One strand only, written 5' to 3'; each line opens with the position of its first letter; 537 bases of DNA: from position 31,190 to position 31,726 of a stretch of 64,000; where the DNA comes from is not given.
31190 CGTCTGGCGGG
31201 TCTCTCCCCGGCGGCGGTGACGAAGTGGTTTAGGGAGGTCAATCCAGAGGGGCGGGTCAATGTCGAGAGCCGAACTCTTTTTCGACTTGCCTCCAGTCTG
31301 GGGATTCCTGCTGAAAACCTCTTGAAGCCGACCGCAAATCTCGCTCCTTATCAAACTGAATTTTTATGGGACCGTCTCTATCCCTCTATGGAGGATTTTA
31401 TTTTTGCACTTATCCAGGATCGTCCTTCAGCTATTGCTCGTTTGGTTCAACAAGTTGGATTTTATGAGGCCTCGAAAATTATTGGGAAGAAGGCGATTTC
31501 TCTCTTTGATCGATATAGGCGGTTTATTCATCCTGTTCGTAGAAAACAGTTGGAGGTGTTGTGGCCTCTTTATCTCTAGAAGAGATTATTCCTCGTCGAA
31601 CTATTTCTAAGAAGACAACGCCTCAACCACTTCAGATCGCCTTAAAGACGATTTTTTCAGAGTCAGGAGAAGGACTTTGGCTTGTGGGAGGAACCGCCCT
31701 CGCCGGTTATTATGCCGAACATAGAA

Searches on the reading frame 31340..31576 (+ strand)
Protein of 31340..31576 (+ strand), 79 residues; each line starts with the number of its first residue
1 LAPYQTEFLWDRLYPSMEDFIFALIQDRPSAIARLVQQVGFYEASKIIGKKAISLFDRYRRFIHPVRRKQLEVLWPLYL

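Call 46: search_protein_representatives(protein=window:31340-31576:+)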
Query: 79 residues. Proteins with E-value up to 0.001 (for the whole library): 112; up to 1e-10: 61; up to 1e-30: 0. The best 112 are listed.
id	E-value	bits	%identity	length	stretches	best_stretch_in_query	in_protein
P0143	2.7e-26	107.4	60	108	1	1-78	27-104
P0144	3.3e-20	88.0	56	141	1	1-78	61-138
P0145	5.5e-20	87.3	52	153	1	2-78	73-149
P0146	8.5e-20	86.7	51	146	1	2-78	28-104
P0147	2.9e-18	81.9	52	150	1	4-78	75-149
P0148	3.2e-18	81.7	51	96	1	2-78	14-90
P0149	7.2e-18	80.6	49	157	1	3-78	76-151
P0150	1.2e-16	76.7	49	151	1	2-78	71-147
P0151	2.1e-16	76.0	47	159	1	7-76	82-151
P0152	5.6e-16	74.6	47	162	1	5-77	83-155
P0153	2.0e-15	72.8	44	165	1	4-78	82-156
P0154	3.3e-15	72.2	50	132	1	4-77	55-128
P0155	4.2e-15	71.8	47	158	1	6-77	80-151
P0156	6.7e-15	71.2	47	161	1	5-77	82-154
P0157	9.2e-15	70.7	49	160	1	5-77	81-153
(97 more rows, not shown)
